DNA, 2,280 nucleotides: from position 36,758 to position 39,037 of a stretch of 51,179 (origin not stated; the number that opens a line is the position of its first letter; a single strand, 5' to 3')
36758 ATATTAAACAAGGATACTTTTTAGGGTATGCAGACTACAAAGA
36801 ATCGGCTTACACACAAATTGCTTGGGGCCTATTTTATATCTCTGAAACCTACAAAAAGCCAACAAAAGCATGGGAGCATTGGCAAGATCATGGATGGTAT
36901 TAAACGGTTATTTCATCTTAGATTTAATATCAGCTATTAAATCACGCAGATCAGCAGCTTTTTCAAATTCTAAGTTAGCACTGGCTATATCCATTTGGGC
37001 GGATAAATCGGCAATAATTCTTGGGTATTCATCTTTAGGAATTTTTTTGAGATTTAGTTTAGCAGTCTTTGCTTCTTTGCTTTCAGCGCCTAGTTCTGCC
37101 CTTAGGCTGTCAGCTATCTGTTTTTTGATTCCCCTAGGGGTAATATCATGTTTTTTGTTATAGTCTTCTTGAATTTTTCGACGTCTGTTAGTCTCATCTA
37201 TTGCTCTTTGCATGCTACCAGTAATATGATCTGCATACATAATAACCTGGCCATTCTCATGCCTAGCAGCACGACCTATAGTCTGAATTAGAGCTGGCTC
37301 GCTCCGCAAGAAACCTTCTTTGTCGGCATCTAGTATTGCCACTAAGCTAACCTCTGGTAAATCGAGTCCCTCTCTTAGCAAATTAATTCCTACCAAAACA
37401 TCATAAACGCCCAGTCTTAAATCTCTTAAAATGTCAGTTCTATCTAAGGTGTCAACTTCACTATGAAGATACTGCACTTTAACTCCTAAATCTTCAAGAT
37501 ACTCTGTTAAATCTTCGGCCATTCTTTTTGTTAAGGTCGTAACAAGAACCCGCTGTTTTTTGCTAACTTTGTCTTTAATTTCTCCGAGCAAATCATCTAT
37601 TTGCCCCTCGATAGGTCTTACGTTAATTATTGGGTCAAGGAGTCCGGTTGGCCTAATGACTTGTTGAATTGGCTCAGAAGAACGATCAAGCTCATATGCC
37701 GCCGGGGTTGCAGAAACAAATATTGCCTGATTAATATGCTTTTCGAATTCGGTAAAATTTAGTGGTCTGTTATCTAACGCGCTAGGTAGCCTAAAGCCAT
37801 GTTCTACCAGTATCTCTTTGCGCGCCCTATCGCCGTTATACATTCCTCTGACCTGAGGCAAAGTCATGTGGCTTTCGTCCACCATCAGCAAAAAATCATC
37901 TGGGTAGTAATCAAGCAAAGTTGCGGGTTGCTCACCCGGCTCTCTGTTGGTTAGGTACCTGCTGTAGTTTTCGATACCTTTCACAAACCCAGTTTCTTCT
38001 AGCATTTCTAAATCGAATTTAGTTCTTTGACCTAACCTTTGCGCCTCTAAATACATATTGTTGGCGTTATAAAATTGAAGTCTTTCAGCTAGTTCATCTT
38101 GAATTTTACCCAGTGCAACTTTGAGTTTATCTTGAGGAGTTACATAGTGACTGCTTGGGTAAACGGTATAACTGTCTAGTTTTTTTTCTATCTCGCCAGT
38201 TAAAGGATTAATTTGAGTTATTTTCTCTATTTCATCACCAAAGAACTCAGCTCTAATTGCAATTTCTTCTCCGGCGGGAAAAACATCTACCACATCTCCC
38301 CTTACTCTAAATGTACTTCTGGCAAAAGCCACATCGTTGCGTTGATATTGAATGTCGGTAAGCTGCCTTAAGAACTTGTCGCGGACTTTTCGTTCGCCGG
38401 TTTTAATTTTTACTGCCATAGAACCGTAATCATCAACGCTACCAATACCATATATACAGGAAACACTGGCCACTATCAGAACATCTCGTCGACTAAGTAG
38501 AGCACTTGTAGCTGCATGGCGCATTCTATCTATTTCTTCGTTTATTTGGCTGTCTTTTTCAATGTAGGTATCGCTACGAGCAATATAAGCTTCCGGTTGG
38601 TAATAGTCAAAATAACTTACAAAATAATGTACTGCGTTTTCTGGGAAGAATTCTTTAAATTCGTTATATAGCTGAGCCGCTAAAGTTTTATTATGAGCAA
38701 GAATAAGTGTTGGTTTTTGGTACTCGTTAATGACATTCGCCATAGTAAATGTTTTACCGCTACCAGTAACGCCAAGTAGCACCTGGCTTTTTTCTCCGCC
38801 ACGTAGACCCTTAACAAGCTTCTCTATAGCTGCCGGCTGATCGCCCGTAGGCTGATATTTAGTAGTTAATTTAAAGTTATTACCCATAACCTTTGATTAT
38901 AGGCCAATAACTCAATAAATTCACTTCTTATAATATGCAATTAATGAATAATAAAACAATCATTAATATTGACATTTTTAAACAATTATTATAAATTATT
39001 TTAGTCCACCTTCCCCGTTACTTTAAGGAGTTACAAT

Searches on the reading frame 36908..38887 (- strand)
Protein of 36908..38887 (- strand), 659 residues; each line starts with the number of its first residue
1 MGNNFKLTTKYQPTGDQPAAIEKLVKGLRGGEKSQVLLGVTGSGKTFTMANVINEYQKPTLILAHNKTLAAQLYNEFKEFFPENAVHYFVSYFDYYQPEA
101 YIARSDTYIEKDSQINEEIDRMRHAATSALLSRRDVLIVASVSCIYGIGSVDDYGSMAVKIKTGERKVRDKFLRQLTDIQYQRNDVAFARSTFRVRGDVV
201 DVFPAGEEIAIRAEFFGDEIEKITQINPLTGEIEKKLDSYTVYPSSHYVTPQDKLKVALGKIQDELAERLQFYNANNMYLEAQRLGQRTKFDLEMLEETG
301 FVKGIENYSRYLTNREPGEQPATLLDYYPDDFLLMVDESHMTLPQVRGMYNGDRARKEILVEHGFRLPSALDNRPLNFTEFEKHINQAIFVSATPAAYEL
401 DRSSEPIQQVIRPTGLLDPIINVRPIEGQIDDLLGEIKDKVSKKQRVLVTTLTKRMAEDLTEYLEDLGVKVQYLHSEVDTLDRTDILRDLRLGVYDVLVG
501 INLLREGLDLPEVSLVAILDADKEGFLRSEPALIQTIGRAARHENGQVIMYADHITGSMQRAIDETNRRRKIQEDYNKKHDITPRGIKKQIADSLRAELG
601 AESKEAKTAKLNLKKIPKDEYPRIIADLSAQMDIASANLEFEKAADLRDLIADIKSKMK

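Call 96: search_protein_families(library=pfam, proteins=[window:36908-38887:-], max_evalue=0.00001)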
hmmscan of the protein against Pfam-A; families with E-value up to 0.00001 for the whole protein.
window:36908-38887:- (659 aa): 6 families
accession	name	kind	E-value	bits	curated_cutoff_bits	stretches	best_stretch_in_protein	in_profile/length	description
PF17757.6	UvrB_inter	-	1.5e-32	112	22.9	1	159-248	1-91/91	UvrB interaction domain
PF12344.14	UvrB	-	2.6e-23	82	27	1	550-591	1-42/43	Ultra-violet resistance protein B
PF00271.37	Helicase_C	-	3.7e-19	69.4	23.5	1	432-543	5-109/110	Helicase conserved C-terminal domain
PF04851.21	ResIII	-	2.6e-13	50.7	22.5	1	12-86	3-82/164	Type III restriction enzyme, res subunit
PF02151.25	UVR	-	1e-08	35.1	21.5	1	624-656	3-35/36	UvrB/uvrC motif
PF00270.35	DEAD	-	1.3e-07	31.9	26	0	16-87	3-77/167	DEAD/DEAH box helicase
